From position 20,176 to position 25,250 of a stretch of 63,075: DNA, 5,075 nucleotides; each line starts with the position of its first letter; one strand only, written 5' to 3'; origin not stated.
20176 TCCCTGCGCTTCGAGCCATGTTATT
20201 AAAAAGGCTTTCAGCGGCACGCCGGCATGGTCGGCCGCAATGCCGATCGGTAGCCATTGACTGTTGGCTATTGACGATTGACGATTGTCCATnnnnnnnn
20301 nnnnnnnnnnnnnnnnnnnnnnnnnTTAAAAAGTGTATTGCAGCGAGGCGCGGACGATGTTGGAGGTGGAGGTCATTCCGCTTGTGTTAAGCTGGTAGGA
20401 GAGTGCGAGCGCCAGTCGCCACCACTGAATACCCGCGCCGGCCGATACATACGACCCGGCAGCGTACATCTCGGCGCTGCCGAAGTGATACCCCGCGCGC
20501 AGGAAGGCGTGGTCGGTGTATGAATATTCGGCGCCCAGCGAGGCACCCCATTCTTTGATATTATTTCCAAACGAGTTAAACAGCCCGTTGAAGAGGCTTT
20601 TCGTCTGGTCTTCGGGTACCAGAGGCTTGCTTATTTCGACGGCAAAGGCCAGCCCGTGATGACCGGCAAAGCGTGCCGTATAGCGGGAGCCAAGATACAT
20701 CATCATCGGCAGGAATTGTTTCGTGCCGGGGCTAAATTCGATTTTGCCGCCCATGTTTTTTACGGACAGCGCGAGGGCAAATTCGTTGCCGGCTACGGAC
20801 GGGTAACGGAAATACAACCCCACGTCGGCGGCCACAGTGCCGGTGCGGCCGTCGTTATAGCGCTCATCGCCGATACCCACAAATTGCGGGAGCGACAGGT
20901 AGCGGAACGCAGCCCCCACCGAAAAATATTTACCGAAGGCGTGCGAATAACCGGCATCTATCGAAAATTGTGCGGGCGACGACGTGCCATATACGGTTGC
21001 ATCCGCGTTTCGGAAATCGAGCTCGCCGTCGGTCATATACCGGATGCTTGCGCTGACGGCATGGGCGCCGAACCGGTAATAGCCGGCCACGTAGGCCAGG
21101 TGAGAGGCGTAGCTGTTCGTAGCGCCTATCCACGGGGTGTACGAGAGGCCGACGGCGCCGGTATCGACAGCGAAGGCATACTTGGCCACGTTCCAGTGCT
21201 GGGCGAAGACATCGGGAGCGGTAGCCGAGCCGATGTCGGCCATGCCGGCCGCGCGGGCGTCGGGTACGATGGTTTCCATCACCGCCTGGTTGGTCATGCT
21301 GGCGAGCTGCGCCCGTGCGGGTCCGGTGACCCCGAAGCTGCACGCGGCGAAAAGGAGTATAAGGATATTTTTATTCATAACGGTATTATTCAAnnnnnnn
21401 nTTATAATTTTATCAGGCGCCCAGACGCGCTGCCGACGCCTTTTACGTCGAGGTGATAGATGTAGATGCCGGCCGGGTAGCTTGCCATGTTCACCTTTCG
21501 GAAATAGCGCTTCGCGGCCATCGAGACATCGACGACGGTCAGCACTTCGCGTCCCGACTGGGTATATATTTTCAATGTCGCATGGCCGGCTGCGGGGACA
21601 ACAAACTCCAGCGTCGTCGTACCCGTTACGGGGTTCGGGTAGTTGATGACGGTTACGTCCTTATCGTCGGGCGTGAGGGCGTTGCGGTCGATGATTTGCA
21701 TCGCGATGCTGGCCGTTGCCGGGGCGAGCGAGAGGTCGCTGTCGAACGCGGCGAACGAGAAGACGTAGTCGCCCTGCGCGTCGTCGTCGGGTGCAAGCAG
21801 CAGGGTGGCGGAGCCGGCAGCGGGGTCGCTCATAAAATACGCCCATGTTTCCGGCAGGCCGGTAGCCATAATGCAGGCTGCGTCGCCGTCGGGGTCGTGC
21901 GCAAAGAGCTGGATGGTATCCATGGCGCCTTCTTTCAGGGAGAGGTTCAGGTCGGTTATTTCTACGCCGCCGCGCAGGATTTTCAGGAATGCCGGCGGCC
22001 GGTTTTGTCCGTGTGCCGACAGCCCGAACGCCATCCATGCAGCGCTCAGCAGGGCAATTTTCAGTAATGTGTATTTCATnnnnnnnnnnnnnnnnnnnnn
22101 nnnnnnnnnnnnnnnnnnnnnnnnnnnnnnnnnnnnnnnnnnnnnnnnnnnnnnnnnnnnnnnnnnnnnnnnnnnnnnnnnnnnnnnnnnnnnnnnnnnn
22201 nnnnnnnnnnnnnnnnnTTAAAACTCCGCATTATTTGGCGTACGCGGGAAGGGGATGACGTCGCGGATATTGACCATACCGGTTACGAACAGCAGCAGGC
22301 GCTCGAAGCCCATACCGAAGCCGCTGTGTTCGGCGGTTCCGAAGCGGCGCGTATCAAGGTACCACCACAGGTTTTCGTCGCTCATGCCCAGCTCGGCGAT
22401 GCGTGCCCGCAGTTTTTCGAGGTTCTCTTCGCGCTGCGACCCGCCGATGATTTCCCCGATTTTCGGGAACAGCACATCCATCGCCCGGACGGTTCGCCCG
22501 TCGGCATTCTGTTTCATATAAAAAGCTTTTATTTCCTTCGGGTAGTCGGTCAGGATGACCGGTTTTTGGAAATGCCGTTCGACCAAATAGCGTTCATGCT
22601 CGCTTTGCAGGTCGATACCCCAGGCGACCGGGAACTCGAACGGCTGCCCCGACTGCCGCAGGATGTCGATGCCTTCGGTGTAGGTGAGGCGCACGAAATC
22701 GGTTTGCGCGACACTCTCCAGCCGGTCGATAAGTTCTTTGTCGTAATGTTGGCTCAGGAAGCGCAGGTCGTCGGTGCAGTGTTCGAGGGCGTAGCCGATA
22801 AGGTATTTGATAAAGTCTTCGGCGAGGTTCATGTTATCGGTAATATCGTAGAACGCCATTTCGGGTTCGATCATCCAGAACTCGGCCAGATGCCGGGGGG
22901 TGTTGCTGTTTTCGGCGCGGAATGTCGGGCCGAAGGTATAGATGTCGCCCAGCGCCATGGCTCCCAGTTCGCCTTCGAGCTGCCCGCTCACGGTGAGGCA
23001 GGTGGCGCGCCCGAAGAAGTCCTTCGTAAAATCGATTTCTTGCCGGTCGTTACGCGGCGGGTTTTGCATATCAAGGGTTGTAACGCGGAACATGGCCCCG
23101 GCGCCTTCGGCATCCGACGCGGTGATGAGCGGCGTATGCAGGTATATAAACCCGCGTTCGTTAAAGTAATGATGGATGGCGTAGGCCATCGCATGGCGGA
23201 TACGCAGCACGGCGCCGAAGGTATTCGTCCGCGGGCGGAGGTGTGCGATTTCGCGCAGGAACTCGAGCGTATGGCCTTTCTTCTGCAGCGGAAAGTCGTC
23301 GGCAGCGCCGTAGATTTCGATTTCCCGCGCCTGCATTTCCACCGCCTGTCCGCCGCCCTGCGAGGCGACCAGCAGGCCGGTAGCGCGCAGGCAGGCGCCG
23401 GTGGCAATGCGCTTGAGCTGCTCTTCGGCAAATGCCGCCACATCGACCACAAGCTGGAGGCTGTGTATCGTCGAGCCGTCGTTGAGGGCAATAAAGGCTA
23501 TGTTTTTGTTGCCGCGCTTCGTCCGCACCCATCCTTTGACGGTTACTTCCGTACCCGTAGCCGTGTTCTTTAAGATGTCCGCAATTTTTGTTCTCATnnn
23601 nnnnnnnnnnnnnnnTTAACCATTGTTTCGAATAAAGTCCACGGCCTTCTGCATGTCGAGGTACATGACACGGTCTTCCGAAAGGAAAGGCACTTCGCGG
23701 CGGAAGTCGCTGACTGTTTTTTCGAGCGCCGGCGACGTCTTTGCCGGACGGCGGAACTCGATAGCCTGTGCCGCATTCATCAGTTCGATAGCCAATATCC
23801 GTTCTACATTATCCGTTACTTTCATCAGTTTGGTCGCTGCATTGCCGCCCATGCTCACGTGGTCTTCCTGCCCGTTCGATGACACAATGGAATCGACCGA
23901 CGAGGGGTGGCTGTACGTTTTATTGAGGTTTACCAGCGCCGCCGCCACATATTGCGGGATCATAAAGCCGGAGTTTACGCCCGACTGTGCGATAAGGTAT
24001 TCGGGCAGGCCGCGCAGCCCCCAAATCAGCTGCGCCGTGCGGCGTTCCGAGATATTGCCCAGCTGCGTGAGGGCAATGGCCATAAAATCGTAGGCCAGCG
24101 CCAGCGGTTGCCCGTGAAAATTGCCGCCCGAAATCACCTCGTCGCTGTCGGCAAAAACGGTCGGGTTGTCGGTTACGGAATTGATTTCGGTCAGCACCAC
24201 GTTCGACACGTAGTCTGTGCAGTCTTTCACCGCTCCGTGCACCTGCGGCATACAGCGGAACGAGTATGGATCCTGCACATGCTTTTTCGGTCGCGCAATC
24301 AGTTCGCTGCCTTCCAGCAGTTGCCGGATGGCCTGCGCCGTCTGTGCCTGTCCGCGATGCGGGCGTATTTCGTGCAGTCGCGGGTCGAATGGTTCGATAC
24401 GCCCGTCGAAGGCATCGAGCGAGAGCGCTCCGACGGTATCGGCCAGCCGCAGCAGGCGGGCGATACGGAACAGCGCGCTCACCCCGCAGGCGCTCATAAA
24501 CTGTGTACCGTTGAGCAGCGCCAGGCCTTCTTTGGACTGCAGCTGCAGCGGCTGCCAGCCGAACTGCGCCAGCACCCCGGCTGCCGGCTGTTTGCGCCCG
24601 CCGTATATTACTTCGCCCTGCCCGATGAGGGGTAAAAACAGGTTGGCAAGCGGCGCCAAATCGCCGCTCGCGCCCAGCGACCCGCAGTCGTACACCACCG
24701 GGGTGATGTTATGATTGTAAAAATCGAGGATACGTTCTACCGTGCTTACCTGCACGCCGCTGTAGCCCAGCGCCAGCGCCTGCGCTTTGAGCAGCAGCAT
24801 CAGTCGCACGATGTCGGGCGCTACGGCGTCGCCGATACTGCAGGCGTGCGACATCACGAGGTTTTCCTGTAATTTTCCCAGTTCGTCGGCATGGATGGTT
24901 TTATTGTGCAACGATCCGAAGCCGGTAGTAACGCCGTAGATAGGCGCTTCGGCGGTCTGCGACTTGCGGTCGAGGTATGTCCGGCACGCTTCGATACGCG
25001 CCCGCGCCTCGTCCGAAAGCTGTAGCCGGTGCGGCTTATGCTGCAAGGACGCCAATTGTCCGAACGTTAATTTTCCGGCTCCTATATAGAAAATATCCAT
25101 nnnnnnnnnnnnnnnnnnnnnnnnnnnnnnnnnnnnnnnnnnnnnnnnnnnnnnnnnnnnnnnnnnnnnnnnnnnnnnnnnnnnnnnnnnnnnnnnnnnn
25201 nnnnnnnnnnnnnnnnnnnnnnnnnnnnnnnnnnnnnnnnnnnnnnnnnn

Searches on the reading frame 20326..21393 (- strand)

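Call 66: search_protein_families(library=pfam, proteins=[window:20326-21393:-], max_evalue=0.00001)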
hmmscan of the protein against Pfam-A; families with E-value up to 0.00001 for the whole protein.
window:20326-21393:- (355 aa): 1 family
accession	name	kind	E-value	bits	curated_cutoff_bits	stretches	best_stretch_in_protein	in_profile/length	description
PF19572.5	PorV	-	9e-33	114.3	27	1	34-262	10-241/243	Type IX secretion system protein PorV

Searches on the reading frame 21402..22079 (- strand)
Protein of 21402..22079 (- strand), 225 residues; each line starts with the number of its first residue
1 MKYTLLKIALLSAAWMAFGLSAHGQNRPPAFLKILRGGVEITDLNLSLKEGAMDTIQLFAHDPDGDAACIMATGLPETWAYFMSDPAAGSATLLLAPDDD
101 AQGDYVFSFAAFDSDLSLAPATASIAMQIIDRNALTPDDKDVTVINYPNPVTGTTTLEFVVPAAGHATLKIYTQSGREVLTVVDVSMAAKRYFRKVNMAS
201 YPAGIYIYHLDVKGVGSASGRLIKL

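Call 67: search_protein_families(library=pfam, proteins=[window:21402-22079:-], max_evalue=0.00001)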
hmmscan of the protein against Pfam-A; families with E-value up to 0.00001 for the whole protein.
window:21402-22079:- (225 aa): 1 family
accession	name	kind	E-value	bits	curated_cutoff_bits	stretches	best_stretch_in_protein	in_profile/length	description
PF18962.6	Por_Secre_tail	-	1.8e-06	28.6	27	1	147-211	2-63/75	Secretion system C-terminal sorting domain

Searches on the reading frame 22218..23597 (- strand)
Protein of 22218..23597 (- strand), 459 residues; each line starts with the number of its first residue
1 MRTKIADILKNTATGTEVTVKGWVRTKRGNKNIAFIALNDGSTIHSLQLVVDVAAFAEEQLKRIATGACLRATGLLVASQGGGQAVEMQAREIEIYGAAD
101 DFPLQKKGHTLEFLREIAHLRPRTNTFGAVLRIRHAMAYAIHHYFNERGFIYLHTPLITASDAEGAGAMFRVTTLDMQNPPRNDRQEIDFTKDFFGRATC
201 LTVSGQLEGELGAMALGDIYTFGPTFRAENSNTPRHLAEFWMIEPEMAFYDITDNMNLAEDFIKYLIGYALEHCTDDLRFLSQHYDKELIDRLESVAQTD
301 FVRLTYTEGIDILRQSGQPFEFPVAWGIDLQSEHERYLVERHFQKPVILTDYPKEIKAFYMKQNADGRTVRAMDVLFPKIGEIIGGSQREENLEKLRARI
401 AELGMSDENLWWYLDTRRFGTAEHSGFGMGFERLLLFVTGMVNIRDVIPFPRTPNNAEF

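Call 67: search_protein_families(library=pfam, proteins=[window:22218-23597:-], max_evalue=0.00001)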
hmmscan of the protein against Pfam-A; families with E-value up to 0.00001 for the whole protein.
window:22218-23597:- (459 aa): 2 families
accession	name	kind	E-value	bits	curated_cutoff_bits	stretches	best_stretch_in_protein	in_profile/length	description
PF00152.25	tRNA-synt_2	-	1.5e-62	211.8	25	1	117-453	8-307/308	tRNA synthetases class II (D, K and N)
PF01336.31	tRNA_anti-codon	-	1.8e-14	53.9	27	1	18-95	1-74/75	OB-fold nucleic acid binding domain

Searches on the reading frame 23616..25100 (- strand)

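Call 67: search_protein_families(library=pfam, proteins=[window:23616-25100:-], max_evalue=0.00001)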
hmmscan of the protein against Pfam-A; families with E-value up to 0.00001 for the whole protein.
window:23616-25100:- (494 aa): 1 family
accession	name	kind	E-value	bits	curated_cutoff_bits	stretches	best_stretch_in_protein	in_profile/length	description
PF00221.24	Lyase_aromatic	-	3.7e-186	619.8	27.3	1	11-467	1-465/466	Aromatic amino acid lyase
